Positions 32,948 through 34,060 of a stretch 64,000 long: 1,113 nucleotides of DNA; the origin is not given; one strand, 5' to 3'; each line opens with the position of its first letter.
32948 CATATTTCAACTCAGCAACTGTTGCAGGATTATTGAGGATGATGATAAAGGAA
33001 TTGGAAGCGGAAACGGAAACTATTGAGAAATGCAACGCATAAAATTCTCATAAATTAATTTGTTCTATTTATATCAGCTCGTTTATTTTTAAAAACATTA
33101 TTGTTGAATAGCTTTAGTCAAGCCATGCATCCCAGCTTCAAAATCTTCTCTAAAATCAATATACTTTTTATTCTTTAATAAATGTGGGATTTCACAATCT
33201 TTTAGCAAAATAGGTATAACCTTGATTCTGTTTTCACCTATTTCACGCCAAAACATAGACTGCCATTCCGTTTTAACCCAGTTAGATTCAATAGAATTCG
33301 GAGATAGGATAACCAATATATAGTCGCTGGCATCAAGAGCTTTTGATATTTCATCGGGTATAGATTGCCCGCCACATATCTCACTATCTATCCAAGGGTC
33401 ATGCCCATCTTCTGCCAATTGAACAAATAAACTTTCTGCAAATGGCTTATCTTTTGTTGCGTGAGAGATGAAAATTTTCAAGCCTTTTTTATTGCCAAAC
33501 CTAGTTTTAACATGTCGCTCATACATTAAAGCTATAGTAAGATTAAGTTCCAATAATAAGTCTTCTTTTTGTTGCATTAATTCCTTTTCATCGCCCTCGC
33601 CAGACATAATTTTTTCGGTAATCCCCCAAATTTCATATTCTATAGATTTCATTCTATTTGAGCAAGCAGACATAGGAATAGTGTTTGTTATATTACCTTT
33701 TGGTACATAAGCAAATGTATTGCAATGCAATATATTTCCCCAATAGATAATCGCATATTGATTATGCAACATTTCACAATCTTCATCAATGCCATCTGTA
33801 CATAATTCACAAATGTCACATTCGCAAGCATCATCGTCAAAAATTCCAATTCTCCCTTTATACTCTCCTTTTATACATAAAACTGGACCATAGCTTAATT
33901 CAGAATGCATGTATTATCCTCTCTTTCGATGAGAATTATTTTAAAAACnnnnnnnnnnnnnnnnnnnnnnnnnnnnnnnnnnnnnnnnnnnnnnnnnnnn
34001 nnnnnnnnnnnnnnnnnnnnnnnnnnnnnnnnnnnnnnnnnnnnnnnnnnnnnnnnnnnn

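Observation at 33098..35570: Three-gene TIR / membrane-anchored HNH / membrane-protein operon: candidate undescribed Thoeris-like defence system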

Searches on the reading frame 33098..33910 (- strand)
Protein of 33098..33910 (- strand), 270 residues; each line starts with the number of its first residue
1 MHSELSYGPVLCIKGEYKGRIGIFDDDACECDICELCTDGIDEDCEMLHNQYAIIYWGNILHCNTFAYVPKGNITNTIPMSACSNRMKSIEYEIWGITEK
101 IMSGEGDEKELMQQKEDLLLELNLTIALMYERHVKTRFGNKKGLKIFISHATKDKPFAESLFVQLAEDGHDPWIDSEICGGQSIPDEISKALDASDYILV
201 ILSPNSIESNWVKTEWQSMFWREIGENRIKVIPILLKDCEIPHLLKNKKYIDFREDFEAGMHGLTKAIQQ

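Call 3: search_protein_families(library=pfam, proteins=[window:33098-33910:-], max_evalue=0.1)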
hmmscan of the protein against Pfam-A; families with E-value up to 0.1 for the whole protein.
window:33098-33910:- (270 aa): 4 families
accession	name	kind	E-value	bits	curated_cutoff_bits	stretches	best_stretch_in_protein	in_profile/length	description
PF13676.11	TIR_2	-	3.1e-30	105.6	28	1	146-262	1-119/122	TIR domain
PF01582.25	TIR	-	5.7e-11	43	21.3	1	150-237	10-97/179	TIR domain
PF08937.16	ThsB_TIR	-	0.00049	20.9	21.2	1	147-218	1-82/100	Thoeris protein ThsB, TIR-like domain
PF10137.14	CAP12-PCTIR_TIR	-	0.00051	20.5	24.7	1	145-208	1-65/119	CAP12/Pycsar effector protein, TIR domain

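Call 4: search_protein_families(library=padloc, proteins=[window:33098-33910:-], max_evalue=0.1)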
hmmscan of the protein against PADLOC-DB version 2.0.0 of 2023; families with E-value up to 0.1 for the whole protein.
window:33098-33910:- (270 aa): 18 families
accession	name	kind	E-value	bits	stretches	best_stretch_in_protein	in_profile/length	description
PDLC05062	PDC-S66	-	4.8e-19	66.9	1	110-234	117-240/282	-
PDLC02421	Aga_TIR-PNTD1-PNTD2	-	2.6e-11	41.3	1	145-267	5-131/430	Class I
PDLC02403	Aga_TIR-PNTD1-PNTD2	-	3.5e-11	40.8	1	145-268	4-131/443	Class I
PDLC02962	RT-TIR_XII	-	2.9e-09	34.3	1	117-259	319-467/478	single gene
PDLC02012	SAVED5--SAVED_TIR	-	1.5e-08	32.2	1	145-230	15-101/404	-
PDLC03957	bSEFIR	-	5.8e-08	31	1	143-265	38-177/412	-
PDLC00420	ThsB1|ThsB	-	8.6e-07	26.4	1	146-243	4-105/319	TIR-like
PDLC00417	ThsB1|ThsB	-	3.3e-06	24.8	1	140-235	163-260/303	TIR-like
PDLC00426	ThsB1|ThsB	-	9.7e-06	23.1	1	136-217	230-319/352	TIR-like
PDLC02961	RT-TIR_XII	-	1.8e-05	21.9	1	138-266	342-470/475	single gene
PDLC00419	ThsB1|ThsB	-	5.7e-05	21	1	131-215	14-104/165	TIR-like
PDLC00436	ThsB1|ThsB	-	9e-05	20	1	136-215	28-112/183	TIR-like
PDLC00430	ThsB1|ThsB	-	0.00024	18.7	1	96-181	19-103/269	TIR-like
PDLC00434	ThsB1|ThsB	-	0.00043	17.5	1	142-235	137-227/396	TIR-like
PDLC03825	spbK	-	0.0021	15.6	1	130-161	135-166/308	-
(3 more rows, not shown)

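Call 8: find_homologous_proteins(query=window:33098-33910:-)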
Query window:33098-33910:- (270 aa): 13 proteins with E <= 0.001 among 224 candidates.
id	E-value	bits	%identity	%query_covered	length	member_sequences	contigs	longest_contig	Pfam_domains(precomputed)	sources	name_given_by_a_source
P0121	8.7e-185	630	100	100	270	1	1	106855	PF01582.26,PF13676.12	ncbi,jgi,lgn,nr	ncbi:MAG: toll/interleukin-1 receptor domain-containing protein [Clostridiales bacterium]|jgi:hypoth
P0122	5.0e-87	310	53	100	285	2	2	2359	PF01582.26,PF13676.12,PF08937.17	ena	-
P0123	8.3e-68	247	44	100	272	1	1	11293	PF01582.26,PF13676.12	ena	-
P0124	7.1e-62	227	42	99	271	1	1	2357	PF01582.26,PF13676.12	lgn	-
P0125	2.9e-59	219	40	100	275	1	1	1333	PF01582.26,PF13676.12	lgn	-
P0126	5.7e-57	211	41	99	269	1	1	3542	PF01582.26,PF13676.12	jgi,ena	-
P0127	7.8e-54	201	39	99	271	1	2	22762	PF01582.26,PF13676.12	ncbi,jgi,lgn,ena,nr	ncbi:MAG: toll/interleukin-1 receptor domain-containing protein [Defluviitaleaceae bacterium]|nr:tol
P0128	7.6e-50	188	39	99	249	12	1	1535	PF01582.26,PF13676.12,PF08937.17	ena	-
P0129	1.8e-49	186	41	99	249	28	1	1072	PF01582.26,PF13676.12,PF08937.17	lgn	-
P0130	1.3e-40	157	48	57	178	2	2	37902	PF01582.26,PF13676.12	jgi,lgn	-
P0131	5.3e-28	116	45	46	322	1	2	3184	PF01582.26,PF13676.12,PF10137.15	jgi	jgi:hypothetical protein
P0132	1.3e-13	69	37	41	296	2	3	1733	PF01582.26,PF13676.12,PF10137.15,PF08937.17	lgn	-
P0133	1.6e-10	59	35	40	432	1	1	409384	PF13676.12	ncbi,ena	-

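Call 10: find_encoding_contigs(protein=P0127, flank=6000, max_places=3)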
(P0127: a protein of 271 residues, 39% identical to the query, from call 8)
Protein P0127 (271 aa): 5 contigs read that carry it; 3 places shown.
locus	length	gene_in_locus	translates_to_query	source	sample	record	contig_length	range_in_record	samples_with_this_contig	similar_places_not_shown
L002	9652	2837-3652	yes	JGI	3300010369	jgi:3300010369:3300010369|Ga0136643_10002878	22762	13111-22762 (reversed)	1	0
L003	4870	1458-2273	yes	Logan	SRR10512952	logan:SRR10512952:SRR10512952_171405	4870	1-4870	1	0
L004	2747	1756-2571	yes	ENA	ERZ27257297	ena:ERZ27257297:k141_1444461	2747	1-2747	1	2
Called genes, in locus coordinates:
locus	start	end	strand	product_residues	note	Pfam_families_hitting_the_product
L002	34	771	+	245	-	-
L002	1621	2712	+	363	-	PF13588:HSDR_N_2 (weak)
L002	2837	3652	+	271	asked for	PF01582:TIR, PF13676:TIR_2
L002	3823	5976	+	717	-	PF09371:Tex_N, PF22706:Tex_central_region, PF16921:Tex_YqgF, PF14639:YqgF (weak), PF12836:HHH_3, PF17674:HHH_9, PF00575:S1, PF23459:S1_RRP5, +1 more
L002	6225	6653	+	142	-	PF00903:Glyoxalase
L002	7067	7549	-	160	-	-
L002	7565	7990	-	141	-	-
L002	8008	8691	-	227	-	PF12675:DUF3795, PF01243:PNPOx_N (weak)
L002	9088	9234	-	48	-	PF13350:Y_phosphatase3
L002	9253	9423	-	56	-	-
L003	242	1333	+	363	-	PF13588:HSDR_N_2 (weak)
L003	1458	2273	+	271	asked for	PF01582:TIR, PF13676:TIR_2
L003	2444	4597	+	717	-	PF09371:Tex_N, PF22706:Tex_central_region, PF16921:Tex_YqgF, PF14639:YqgF (weak), PF12836:HHH_3, PF17674:HHH_9, PF00575:S1, PF23459:S1_RRP5, +1 more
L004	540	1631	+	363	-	PF13588:HSDR_N_2 (weak)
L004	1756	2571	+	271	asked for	PF01582:TIR, PF13676:TIR_2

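Call 15: find_encoding_contigs(protein=P0123, flank=5000, max_places=2)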
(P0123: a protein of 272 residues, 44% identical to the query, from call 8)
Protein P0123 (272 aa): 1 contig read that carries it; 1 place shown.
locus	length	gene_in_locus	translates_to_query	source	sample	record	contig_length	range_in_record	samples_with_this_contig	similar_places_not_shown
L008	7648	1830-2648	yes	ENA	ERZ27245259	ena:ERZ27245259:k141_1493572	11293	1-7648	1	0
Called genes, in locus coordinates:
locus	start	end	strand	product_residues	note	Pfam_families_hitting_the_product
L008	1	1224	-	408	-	?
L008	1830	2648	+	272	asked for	PF01582:TIR, PF13676:TIR_2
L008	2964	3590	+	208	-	-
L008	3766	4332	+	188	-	-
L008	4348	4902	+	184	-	PF13302:Acetyltransf_3, PF00583:Acetyltransf_1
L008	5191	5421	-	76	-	-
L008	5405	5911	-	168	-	PF04542:Sigma70_r2 (weak), PF08281:Sigma70_r4_2, PF04545:Sigma70_r4 (faint)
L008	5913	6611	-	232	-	-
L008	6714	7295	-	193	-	PF00160:Pro_isomerase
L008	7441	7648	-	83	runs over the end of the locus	PF04994:TfoX_C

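Call 16: find_encoding_contigs(protein=P0130, flank=5000, max_places=2)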
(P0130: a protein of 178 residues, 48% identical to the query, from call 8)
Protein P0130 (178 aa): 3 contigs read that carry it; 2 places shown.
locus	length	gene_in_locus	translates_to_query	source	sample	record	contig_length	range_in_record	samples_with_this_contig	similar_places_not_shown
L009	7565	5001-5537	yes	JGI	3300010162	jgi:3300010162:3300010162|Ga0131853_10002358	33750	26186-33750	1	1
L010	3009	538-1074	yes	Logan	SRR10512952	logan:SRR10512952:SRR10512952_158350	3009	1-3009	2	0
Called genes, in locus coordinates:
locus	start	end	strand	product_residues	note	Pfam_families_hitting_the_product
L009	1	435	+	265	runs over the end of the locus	PF01381:HTH_3 (weak), PF13443:HTH_26 (faint)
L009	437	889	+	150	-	-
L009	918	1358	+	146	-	-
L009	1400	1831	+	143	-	PF00589:Phage_integrase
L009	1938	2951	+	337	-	-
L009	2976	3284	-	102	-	-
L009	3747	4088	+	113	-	PF06296:RelE (weak)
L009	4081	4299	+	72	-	-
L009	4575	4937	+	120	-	-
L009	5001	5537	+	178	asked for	PF01582:TIR, PF13676:TIR_2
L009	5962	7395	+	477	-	PF15919:HicB_lk_antitox (weak)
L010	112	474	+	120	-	-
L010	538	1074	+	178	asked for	PF01582:TIR, PF13676:TIR_2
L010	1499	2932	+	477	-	PF15919:HicB_lk_antitox (weak)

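Call 19: find_encoding_contigs(protein=P0122, flank=5000, max_places=3)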
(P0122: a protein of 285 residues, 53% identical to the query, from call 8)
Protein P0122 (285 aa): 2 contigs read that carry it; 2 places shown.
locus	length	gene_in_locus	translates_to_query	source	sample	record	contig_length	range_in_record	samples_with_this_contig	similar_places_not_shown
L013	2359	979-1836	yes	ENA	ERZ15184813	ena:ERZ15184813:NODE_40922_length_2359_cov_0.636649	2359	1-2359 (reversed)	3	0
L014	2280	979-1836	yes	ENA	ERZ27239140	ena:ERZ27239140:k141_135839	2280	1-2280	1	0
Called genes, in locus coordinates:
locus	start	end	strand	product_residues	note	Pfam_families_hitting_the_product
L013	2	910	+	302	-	?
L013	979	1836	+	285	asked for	PF01582:TIR, PF08937:ThsB_TIR (weak), PF13676:TIR_2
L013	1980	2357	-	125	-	?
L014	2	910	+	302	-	?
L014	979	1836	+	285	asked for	PF01582:TIR, PF08937:ThsB_TIR (weak), PF13676:TIR_2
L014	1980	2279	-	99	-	?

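Call 31: search_protein_families(library=ncbifam, proteins=[window:33098-33910:-], max_evalue=0.01)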
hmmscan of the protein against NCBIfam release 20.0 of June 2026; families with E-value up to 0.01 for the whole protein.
window:33098-33910:- (270 aa): 3 families
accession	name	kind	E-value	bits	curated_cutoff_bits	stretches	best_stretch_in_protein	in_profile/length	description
NF042941.1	Retron_TIR_antiphage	equivalog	4.8e-15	55.3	600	1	132-256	328-458/464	TIR domain-containing anti-phage reverse transcriptase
NF058526.1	Thoeris_type3_ThcB4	equivalog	8.5e-08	31.4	220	1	145-225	129-211/375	Thoeris type III anti-phage system protein ThcB4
NF040588.1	FxsC_Nterm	equivalog_domain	0.004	17.1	130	1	168-253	44-136/182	TIR-like protein FxsC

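Call 32: search_protein_families(library=phrogs, proteins=[window:33098-33910:-], max_evalue=0.001)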
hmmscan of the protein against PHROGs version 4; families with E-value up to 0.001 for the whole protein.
window:33098-33910:- (270 aa): 2 families
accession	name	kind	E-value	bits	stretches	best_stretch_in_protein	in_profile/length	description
phrog_24215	-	unknown function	7.3e-14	52.8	1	127-255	55-184/200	-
phrog_15646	-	unknown function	1e-12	49.2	1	144-234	160-252/293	-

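Call 48: predict_structure(alignment_id=A3)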
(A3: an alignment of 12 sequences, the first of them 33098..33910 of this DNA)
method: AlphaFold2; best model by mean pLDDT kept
length: 270 residues; sequences in the alignment: 12
mean_pLDDT: 79.6   pTM: 0.56
mean pLDDT of the five models: 79.6, 73.5, 72.4, 67.3, 65.9
residues with pLDDT >= 90: 68; 70-90: 138; 50-70: 56; < 50: 8
segments of 3 or more residues with pLDDT < 50: none
pLDDT, mean of each block of 10 residues (from residue 1): 72 90 73 52 59 77 72 87 87 96 95 91 84 61 86 86 87 81 81 88 79 59 61 89 80 89 88
secondary structure, 60 per line:
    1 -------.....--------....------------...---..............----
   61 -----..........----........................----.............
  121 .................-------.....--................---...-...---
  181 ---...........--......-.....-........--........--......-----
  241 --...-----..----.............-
elements in order: E8-12 E21-24 H43-51 E52-56 E66-70 H80-103 H108-137 E145-149 H152-167 E171-173 H184-194 E197-202 H204-208 H210-217 H220-227 E230-235 H257-269

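Call 51: fold_search(model_id=the predicted structure, library=pdb)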
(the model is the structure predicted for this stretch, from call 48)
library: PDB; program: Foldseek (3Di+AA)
matches with E <= 10: 974; with E <= 0.001: 33
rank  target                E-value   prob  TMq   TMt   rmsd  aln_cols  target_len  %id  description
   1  4w8h_A                6.0e-07  1.00  0.40  0.80   3.3       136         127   21  Crystal structure of the TIR domain of the Toll-related Receptor TRR-2 from the lower metazoan Hydra magnipapillata (c (released 2015-09-09)
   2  4w8g                  2.1e-06  1.00  0.40  0.82   2.6       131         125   21  Crystal structure of the TIR domain of the Toll-related Receptor TRR-2 from the lower metazoan Hydra magnipapillata (cry (released 2015-09-09)
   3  8qlp_E                4.3e-06  1.00  0.42  0.28   2.5       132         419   22  CryoEM structure of the RNA/DNA bound SPARTA (BabAgo/TIR-APAZ) tetrameric complex (released 2024-01-31)
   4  5uzb_A                3.5e-05  1.00  0.41  0.72   3.3       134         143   20  Cryo-EM structure of the MAL TIR domain filament (released 2017-07-26)
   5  8fex_A                7.5e-05  1.00  0.42  0.27   2.1       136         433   23  Inactivate state of Maribacter polysiphoniae Argonuate (short pAgo system) (released 2023-08-23)
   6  8spo_I                8.5e-05  1.00  0.43  0.32   2.5       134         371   23  Tetramerized activation of MapSPARTA bound with NAD+ (released 2023-08-23)
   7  9dlg_A                9.6e-05  1.00  0.37  0.61   8.9       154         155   16  CryoEM structure of the TIR domain from human TRAM (released 2025-01-22)
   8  8yym_A                1.1e-04  1.00  0.39  0.72   3.5       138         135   18  Cryo-EM structure of cylindrical fiber of MyD88 TIR (released 2025-03-26)
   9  1fyv                  1.2e-04  1.00  0.37  0.59   3.8       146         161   22  CRYSTAL STRUCTURE OF THE TIR DOMAIN OF HUMAN TLR1 (released 2000-11-22)
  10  8oz6_A                1.5e-04  1.00  0.42  0.28   2.8       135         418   22  cryoEM structure of SPARTA complex ligand-free (released 2023-08-16)
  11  2j67_B                1.5e-04  1.00  0.36  0.64   4.3       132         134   26  The TIR domain of human Toll-Like Receptor 10 (TLR10) (released 2006-09-27)
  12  8spo_M                1.6e-04  1.00  0.42  0.29   2.7       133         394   23  Tetramerized activation of MapSPARTA bound with NAD+ (released 2023-08-23)
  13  7uxu_A                1.8e-04  1.00  0.38  0.71   3.0       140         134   26  CryoEM structure of the TIR domain from AbTir in complex with 3AD (released 2022-09-07)
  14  8w8m_1A               2.0e-04  1.00  0.41  0.76   3.3       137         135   18  Cryo-EM structure of helical filament of MyD88 TIR (released 2024-09-04)
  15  8j9p_B                2.2e-04  1.00  0.41  0.27   3.1       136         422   23  SPARTA dimer bound with guide-target (released 2024-03-06)
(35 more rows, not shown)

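Call 52: find_related_loci(query=A3, collection=metagenome_contigs, flank=6000)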
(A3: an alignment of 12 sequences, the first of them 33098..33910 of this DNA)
Query A3 (270 aa) in metagenome_contigs; peptide patterns used: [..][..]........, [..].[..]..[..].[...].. (x = any residue, [..] = any of these).
600 stretches matched a pattern (row limit reached: there are more); 268 encode a relative of the query (tblastn E <= 1e-3); the best 80 are kept; 80 distinct loci.
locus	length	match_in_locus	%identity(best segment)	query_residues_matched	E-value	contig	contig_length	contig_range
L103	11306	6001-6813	42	1-268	4e-71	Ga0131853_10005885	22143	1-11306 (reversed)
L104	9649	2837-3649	39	1-268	3e-63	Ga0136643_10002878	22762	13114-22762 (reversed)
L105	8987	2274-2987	38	7-268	1e-52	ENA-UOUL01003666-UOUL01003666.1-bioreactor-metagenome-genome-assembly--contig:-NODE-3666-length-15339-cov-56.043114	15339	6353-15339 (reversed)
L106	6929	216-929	38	7-268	1e-52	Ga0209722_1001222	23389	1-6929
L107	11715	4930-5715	34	5-270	1e-51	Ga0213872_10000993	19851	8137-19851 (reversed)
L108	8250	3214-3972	37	1-270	5e-51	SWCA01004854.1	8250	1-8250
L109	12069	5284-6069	36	5-270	5e-50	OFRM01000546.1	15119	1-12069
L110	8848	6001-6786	36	5-270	5e-50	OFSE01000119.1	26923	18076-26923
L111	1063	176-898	39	5-268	1e-51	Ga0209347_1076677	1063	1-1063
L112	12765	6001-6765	38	7-270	7e-47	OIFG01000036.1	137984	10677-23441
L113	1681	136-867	34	3-270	5e-48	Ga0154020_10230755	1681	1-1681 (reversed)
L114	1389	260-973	34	5-268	9e-49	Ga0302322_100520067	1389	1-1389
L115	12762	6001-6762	35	7-269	5e-45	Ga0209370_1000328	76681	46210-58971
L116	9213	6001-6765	36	7-270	2e-44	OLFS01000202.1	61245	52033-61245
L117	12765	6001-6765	36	7-269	7e-43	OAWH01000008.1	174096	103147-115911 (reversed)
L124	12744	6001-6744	33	3-270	4e-40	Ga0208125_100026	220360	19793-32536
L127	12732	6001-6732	34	1-270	4e-40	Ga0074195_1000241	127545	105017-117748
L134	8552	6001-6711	28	4-270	4e-33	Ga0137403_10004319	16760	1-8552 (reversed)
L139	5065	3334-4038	30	1-255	1e-31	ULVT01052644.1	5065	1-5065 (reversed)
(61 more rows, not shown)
